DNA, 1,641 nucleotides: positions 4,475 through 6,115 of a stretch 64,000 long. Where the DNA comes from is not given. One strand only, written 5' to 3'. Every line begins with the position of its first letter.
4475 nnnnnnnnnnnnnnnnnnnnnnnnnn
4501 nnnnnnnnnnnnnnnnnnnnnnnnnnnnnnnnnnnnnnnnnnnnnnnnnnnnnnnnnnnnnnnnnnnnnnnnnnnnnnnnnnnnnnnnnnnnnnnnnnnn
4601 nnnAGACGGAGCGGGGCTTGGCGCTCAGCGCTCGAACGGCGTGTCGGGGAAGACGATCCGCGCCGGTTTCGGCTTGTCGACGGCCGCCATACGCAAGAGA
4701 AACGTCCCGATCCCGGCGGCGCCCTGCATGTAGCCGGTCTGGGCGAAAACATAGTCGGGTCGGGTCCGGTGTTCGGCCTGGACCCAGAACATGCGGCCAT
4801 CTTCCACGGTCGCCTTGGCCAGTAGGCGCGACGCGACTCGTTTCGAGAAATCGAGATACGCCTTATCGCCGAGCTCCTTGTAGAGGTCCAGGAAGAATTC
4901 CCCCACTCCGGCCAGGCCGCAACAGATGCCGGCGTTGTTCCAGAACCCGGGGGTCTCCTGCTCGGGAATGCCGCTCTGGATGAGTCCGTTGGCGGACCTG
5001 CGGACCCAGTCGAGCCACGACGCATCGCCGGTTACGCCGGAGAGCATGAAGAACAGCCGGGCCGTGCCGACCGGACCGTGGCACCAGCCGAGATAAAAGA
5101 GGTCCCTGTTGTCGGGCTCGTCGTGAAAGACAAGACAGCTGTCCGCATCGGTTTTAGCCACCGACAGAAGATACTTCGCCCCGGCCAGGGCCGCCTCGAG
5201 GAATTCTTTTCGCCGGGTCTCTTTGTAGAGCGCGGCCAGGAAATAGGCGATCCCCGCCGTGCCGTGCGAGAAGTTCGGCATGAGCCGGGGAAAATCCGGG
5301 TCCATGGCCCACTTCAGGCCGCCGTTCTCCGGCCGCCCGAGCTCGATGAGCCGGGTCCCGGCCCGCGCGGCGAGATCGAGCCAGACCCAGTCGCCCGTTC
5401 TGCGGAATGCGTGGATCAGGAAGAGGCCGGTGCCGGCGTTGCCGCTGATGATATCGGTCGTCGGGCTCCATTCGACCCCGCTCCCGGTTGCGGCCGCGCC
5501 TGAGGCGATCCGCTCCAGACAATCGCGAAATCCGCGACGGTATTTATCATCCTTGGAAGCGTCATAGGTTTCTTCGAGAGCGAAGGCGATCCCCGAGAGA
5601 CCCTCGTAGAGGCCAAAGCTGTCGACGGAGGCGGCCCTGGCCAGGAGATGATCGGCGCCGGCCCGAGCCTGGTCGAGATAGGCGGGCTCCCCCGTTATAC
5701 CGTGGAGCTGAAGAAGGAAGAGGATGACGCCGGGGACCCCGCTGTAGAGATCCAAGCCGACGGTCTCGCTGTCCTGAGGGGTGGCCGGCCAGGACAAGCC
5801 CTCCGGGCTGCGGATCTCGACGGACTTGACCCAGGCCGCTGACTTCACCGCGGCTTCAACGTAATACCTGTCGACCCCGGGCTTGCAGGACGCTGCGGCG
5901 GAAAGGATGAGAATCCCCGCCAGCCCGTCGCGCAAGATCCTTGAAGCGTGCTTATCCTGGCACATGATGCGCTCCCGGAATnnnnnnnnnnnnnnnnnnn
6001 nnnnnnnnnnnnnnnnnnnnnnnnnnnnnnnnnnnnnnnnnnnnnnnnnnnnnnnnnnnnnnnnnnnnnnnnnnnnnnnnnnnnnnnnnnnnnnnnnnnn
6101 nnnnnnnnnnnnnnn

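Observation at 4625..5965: Stand-alone lipoprotein LanC-like protein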

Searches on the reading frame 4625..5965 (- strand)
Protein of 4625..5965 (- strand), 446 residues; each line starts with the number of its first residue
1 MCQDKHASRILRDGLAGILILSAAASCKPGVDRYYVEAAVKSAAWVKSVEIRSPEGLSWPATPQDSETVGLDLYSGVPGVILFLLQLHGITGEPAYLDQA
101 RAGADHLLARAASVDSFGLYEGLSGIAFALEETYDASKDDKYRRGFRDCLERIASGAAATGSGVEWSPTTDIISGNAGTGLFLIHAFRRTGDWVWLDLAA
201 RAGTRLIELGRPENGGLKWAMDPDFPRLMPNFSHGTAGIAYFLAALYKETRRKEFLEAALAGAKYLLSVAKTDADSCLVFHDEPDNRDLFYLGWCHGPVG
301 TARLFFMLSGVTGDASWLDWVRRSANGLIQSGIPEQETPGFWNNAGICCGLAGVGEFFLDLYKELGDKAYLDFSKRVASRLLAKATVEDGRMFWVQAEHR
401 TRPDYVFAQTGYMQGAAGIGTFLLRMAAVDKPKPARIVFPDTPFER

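Call 3: search_protein_families(library=pfam, proteins=[window:4625-5965:-], max_evalue=0.1)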
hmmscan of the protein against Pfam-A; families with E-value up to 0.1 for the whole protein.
window:4625-5965:- (446 aa): 7 families
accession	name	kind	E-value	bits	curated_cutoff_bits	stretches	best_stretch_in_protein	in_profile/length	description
PF05147.19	LANC_like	-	3.8e-46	157.7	23.2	1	69-431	3-342/350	Lanthionine synthetase C-like protein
PF07944.18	Beta-AFase-like_GH127_cat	-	7.2e-08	32.3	24.9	0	347-380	173-206/376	Beta-L-arabinofuranosidase, GH127 catalytic domain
PF07470.19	Glyco_hydro_88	-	0.0012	18.3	26.6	0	311-395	44-120/352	Glycosyl Hydrolase Family 88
PF09492.16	Pec_lyase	-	0.0029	17.4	22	0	241-269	46-74/292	Pectic acid lyase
PF06662.19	C5-epim_C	-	0.0035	17.3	23.3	0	357-386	37-66/188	D-glucuronyl C5-epimerase C-terminus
PF03663.20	Glyco_hydro_76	-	0.031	14.2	25.9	0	190-328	108-251/366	Glycosyl hydrolase family 76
PF06917.19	Pectate_lyase_2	-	0.081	12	26.6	0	358-396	412-448/491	Periplasmic pectate lyase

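Call 4: search_protein_families(library=ncbifam, proteins=[window:4625-5965:-], max_evalue=0.1)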
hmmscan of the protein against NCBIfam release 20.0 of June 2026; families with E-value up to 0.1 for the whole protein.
window:4625-5965:- (446 aa): 3 families
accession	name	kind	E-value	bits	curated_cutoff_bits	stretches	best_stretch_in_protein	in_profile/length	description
NF038150.1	lanthi_synth_IV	equivalog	6.1e-53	180.3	650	1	46-429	481-846/851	class IV lanthionine synthetase LanL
TIGR03897.1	lanti_2_LanM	subfamily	7.3e-48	163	304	1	67-427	589-930/932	type 2 lanthipeptide synthetase LanM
NF038151.1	lanthi_synth_III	equivalog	2.1e-37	129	575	4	111-260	597-747/833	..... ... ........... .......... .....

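Call 5: search_solved_structures(query=window:4625-5965:-, max_evalue=0.01, show_alignments=4)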
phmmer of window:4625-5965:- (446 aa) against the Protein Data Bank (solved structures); distinct sequences matched with E-value up to 0.01: 10.
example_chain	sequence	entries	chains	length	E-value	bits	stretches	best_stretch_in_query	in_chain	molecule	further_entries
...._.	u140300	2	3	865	1.9e-08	36.6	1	169-425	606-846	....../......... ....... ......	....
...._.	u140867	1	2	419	7.8e-07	31.2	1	49-160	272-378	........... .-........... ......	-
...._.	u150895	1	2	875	8.4e-07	31.1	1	171-315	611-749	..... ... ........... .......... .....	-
8sam_A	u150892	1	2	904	9.1e-07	31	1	171-315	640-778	Class III lanthipeptide, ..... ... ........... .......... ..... fusion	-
3e6u_A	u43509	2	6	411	1.2e-06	30.7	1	49-160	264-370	LanC-like protein 1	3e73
8czk_A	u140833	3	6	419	1.2e-06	30.6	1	50-160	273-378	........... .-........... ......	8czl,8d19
8sao_B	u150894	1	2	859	1.3e-06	30.5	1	171-315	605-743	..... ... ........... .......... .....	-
6wq1_A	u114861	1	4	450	9.7e-05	24.3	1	14-143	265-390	LanC-like protein 2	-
3t33_A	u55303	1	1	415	0.00064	21.6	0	291-392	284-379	G protein coupled receptor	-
2g02_A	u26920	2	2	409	0.0026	19.6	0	71-155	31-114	Nisin biosynthesis protein nisC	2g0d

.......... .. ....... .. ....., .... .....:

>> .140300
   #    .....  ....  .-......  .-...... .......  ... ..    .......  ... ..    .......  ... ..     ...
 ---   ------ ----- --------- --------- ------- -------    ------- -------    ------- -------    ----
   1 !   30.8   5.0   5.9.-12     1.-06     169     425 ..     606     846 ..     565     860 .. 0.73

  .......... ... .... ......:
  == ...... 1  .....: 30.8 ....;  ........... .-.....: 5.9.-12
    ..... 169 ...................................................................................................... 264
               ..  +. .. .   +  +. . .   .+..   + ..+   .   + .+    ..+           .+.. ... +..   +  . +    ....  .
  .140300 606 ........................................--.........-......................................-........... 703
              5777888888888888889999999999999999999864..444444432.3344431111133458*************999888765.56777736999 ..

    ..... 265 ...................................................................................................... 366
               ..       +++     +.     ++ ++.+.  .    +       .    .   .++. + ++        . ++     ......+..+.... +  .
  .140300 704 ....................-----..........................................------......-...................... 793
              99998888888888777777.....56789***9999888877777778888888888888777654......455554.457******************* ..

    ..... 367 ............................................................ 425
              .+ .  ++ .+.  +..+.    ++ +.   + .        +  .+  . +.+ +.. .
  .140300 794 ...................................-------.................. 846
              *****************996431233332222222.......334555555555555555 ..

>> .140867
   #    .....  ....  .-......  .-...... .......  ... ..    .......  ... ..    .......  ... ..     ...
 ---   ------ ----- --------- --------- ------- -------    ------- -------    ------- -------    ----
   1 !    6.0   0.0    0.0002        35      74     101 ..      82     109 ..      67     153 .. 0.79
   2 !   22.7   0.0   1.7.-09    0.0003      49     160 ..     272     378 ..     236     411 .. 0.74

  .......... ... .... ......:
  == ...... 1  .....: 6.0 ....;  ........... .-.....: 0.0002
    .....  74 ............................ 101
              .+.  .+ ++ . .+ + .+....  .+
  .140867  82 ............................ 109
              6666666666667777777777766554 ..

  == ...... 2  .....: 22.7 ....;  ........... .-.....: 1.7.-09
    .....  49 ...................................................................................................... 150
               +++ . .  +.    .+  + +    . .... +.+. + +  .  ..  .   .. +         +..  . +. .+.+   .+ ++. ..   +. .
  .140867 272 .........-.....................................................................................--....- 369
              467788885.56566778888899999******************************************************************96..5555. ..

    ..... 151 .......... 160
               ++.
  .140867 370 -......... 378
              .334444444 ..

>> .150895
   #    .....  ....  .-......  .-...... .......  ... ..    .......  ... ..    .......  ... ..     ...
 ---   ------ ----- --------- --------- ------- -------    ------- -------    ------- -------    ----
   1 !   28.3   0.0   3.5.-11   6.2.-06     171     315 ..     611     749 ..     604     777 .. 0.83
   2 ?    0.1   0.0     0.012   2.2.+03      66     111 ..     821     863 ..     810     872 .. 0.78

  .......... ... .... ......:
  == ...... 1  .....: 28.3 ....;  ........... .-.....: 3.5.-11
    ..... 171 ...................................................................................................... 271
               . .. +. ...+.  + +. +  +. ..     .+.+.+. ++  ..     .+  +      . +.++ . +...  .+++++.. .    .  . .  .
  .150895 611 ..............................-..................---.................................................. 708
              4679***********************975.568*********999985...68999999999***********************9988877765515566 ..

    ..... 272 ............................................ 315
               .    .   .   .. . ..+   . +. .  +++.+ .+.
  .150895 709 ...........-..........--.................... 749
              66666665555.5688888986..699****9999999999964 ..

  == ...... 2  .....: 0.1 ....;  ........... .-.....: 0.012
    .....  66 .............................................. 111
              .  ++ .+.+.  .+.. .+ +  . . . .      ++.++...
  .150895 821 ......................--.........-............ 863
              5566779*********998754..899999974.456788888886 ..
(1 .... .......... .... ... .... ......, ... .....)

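Call 6: find_homologous_proteins(query=window:4625-5965:-, max_evalue=0.00001)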
Query window:4625-5965:- (446 aa): 3113 proteins with E <= 0.00001 among 8000 candidates; the best 120 are listed.
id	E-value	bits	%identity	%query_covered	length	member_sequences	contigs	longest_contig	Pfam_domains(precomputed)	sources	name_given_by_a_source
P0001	0.0e+0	1029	100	100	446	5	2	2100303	PF07944.19,PF05147.20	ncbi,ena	-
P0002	9.9e-242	820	79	98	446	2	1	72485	PF07944.19,PF05147.20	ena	-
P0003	2.5e-240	816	80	96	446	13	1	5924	PF07944.19,PF05147.20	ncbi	ncbi:MAG: lanthionine synthetase LanC family protein [Candidatus Aminicenantales bacterium]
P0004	1.1e-238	810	79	97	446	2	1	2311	PF07944.19,PF06662.20,PF05147.20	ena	-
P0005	1.3e-237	807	81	94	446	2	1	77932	PF07470.20,PF07944.19,PF05147.20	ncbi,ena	-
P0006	8.5e-237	804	81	94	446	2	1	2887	PF05147.20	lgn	-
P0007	1.6e-235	800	79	97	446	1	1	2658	PF07944.19,PF05147.20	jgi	jgi:lantibiotic modifying enzyme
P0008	1.5e-234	797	80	94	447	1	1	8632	PF07944.19,PF05147.20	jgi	jgi:lantibiotic modifying enzyme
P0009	1.2e-230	784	78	96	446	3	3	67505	PF07944.19,PF05147.20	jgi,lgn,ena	-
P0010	8.3e-229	778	76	98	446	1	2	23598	PF05147.20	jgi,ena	jgi:lantibiotic modifying enzyme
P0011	2.4e-227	773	77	96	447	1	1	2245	PF05147.20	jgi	jgi:lantibiotic modifying enzyme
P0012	3.9e-227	772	75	98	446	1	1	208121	PF07944.19,PF05147.20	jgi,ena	-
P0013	5.5e-227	772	75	99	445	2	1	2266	PF07944.19,PF05147.20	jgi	jgi:lantibiotic modifying enzyme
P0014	7.3e-227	771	75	100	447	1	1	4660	PF05147.20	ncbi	-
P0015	1.9e-226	770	79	92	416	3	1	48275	PF06662.20,PF05147.20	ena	-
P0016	2.0e-226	770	78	96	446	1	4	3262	PF06662.20,PF05147.20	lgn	-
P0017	6.3e-226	768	76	100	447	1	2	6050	PF07944.19,PF05147.20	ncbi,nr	ncbi:MAG TPA: lanthionine synthetase LanC family protein [Acidobacteriota bacterium]|nr:lanthionine 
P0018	3.3e-223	759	74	100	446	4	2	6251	PF05147.20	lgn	-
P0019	1.7e-221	754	75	98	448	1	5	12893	PF05147.20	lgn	-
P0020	1.3e-220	751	74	96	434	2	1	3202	PF09492.17,PF07944.19,PF06662.20,PF05147.20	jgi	jgi:lantibiotic modifying enzyme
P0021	1.5e-220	751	76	92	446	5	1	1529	PF05147.20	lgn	-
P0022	3.9e-220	749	75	94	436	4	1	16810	PF07944.19,PF06662.20,PF05147.20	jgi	jgi:lantibiotic modifying enzyme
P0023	7.0e-220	748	75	97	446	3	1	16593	PF05147.20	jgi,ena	-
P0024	5.3e-219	746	75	96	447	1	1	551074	PF06662.20,PF05147.20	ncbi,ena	-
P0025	1.3e-218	744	72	100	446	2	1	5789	PF07944.19,PF03663.21,PF05147.20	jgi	jgi:lantibiotic modifying enzyme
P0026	2.3e-218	743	74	96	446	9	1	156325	PF05147.20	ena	-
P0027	2.7e-218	743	74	94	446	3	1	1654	PF07944.19,PF06662.20,PF05147.20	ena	-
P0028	3.3e-218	743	75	97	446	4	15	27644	PF05147.20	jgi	jgi:lantibiotic modifying enzyme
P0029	4.7e-218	742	72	98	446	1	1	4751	PF05147.20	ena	-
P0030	1.0e-217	741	73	94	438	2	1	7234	PF07944.19,PF05147.20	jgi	jgi:lantibiotic modifying enzyme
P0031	1.4e-217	741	74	98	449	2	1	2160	PF05147.20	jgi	jgi:lantibiotic modifying enzyme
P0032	1.7e-217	741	77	94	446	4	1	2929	PF05147.20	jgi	jgi:lantibiotic modifying enzyme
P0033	1.7e-217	741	73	97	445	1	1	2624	PF07944.19,PF05147.20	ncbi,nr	ncbi:MAG TPA: lanthionine synthetase LanC family protein [Acidobacteriota bacterium]|nr:lanthionine 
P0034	2.2e-217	740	73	98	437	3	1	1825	PF09492.17,PF07944.19,PF06662.20,PF05147.20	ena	-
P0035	6.2e-217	739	74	97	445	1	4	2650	PF07944.19,PF06662.20,PF05147.20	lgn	-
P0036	1.4e-216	738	72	100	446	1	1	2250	PF07944.19,PF05147.20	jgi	-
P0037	6.0e-216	736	73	96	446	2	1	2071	PF05147.20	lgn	-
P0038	6.8e-216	735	73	98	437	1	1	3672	PF07944.19,PF03663.21,PF06662.20,PF05147.20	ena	-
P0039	9.7e-216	735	71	98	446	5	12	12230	PF05147.20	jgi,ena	jgi:lantibiotic modifying enzyme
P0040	1.0e-215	735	74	94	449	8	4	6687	PF05147.20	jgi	-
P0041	1.3e-215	734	71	98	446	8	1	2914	PF05147.20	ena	-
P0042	1.7e-215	734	71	98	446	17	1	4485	PF07944.19,PF05147.20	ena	-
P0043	2.8e-215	733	72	97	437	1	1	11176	PF05147.20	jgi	jgi:lantibiotic modifying enzyme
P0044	3.6e-215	733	73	97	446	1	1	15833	PF05147.20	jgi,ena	-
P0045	5.8e-215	732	73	95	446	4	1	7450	PF07944.19,PF05147.20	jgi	-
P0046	9.5e-215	732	78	89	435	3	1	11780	PF05147.20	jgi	jgi:lantibiotic modifying enzyme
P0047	1.0e-214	731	73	94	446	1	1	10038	PF07944.19,PF06662.20,PF05147.20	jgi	jgi:lantibiotic modifying enzyme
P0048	2.0e-214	730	73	97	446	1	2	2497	PF05147.20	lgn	-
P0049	2.1e-214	730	74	94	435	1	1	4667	PF05147.20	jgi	jgi:lantibiotic modifying enzyme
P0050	3.6e-214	730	75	94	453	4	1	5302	PF07944.19,PF03663.21,PF05147.20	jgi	jgi:lantibiotic modifying enzyme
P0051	4.0e-214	729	73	94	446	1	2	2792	PF05147.20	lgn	-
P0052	4.8e-214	729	74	97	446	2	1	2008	PF07944.19,PF05147.20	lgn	-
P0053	4.9e-214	729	71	100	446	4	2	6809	PF05147.20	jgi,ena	-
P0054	6.1e-214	729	71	100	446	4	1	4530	PF07944.19,PF06662.20,PF05147.20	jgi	jgi:lantibiotic modifying enzyme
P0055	7.2e-214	729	72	96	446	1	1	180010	PF05147.20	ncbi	-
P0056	7.5e-214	729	73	96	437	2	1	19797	PF07944.19,PF06662.20,PF05147.20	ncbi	-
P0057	7.9e-214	729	75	94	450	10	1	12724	PF05147.20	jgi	-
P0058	1.2e-213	728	72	98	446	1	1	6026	PF05147.20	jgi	jgi:lantibiotic modifying enzyme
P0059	1.4e-213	728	74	94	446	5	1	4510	PF05147.20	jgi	jgi:lantibiotic modifying enzyme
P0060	1.6e-213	728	74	97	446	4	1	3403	PF07944.19,PF05147.20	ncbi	-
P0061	2.7e-213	727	77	89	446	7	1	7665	PF07944.19,PF06662.20,PF05147.20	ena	-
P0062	3.2e-213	727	70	98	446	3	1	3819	PF07944.19,PF05147.20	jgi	-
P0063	3.3e-213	726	69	100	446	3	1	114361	PF07944.19,PF05147.20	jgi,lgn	jgi:lantibiotic modifying enzyme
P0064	3.3e-213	726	72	96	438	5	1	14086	PF07944.19,PF06662.20,PF05147.20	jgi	jgi:lantibiotic modifying enzyme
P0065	5.4e-213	726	73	97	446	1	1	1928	PF07944.19,PF06662.20,PF05147.20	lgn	-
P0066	5.9e-213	726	74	92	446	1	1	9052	PF05147.20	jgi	jgi:lantibiotic modifying enzyme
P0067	7.0e-213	725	71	97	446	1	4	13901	PF07944.19,PF03663.21,PF05147.20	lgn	-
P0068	1.4e-212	724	72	96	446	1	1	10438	PF07944.19,PF06662.20,PF05147.20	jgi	jgi:lantibiotic modifying enzyme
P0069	1.5e-212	724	73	96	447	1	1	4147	PF07944.19,PF05147.20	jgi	jgi:lantibiotic modifying enzyme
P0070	2.6e-212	724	72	98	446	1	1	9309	PF07944.19,PF05147.20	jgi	jgi:lantibiotic modifying enzyme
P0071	3.2e-212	723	73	94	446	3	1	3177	PF05147.20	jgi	jgi:lantibiotic modifying enzyme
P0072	4.3e-212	723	71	97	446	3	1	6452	PF05147.20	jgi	-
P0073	4.5e-212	723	70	98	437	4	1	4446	PF07944.19,PF05147.20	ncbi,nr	ncbi:MAG: hypothetical protein IH583_00360 [Candidatus Aminicenantes bacterium]|nr:hypothetical prot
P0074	9.1e-212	722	71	97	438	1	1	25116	PF07944.19,PF06662.20,PF05147.20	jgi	-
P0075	9.5e-212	722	71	98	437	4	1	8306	PF07944.19,PF06662.20,PF05147.20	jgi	jgi:lantibiotic modifying enzyme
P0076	1.2e-211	721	72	98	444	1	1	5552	PF05147.20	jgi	jgi:lantibiotic modifying enzyme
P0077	1.8e-211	721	73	97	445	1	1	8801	PF05147.20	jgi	jgi:lantibiotic modifying enzyme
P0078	2.9e-211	720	73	95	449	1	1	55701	PF07944.19,PF05147.20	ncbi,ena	-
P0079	3.8e-211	720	74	94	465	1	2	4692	PF05147.20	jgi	jgi:lantibiotic modifying enzyme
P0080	4.2e-211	720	70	100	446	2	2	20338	PF05147.20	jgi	jgi:lantibiotic modifying enzyme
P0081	4.2e-211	720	73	94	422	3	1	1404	PF07944.19,PF06662.20,PF05147.20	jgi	jgi:lantibiotic modifying enzyme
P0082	4.2e-211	720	70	98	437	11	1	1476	PF07944.19,PF05147.20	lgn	-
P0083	4.8e-211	719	72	96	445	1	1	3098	PF05147.20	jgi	jgi:lantibiotic modifying enzyme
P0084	7.1e-211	719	70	100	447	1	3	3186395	PF07944.19,PF05147.20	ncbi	-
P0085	9.8e-211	718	73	98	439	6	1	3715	PF05147.20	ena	-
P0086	1.0e-210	718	70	100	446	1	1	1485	PF07944.19,PF05147.20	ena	-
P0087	1.1e-210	718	72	94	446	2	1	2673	PF05147.20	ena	-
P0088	2.2e-210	717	72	96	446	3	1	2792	PF05147.20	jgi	jgi:lantibiotic modifying enzyme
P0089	3.0e-210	717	72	92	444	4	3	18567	PF05147.20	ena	-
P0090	3.8e-210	716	73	95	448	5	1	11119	PF05147.20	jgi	jgi:lantibiotic modifying enzyme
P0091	4.3e-210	716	71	98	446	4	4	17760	PF05147.20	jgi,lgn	-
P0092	4.3e-210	716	69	100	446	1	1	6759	PF05147.20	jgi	-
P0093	5.7e-210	716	73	93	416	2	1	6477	PF07944.19,PF06662.20,PF05147.20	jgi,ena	-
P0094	7.7e-210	715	71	97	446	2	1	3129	PF05147.20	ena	-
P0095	1.1e-209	715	69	98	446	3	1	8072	PF05147.20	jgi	jgi:lantibiotic modifying enzyme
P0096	1.3e-209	715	71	97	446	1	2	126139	PF05147.20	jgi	-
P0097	1.6e-209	714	71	96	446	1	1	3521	PF05147.20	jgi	jgi:lantibiotic modifying enzyme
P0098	1.6e-209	714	77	88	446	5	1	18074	PF07944.19,PF05147.20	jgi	jgi:lantibiotic modifying enzyme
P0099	2.6e-209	714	69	99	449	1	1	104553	PF05147.20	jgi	jgi:lantibiotic modifying enzyme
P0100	3.0e-209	713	72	94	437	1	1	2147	PF07944.19,PF06662.20,PF05147.20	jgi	jgi:lantibiotic modifying enzyme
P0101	5.4e-209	713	71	95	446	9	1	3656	PF05147.20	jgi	-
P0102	8.4e-209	712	78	87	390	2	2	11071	PF06662.20,PF05147.20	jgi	jgi:lantibiotic modifying enzyme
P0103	2.1e-208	711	70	96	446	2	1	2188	PF05147.20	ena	-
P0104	2.4e-208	710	72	93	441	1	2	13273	PF05147.20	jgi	jgi:lantibiotic modifying enzyme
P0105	4.2e-208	710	72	94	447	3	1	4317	PF05147.20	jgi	jgi:lantibiotic modifying enzyme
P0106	5.2e-208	709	72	95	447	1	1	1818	PF07944.19,PF05147.20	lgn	-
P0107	1.6e-207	708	71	96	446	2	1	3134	PF07944.19,PF05147.20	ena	-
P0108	1.0e-206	705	70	100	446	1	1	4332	PF06662.20,PF05147.20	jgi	jgi:lantibiotic modifying enzyme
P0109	1.7e-206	704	71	96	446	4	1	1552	PF05147.20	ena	-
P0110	1.7e-206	704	69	96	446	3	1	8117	PF05147.20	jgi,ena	-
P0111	2.0e-206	704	70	98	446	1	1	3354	PF05147.20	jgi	jgi:lantibiotic modifying enzyme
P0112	2.0e-206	704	71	92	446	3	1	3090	PF07944.19,PF06662.20,PF05147.20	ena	-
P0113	1.1e-205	702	67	100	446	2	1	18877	PF05147.20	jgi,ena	-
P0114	3.6e-205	700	78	87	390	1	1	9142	PF07944.19,PF06662.20,PF05147.20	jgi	-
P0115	3.8e-205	700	69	98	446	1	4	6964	PF05147.20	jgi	jgi:lantibiotic modifying enzyme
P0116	5.0e-205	700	70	94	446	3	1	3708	PF05147.20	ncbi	-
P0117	4.7e-204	696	72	92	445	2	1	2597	PF05147.20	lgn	-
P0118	2.1e-202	691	67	98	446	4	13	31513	PF05147.20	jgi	jgi:lantibiotic modifying enzyme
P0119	5.2e-202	690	71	94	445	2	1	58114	PF05147.20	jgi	jgi:lantibiotic modifying enzyme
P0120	1.4e-201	688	69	97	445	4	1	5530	PF05147.20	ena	-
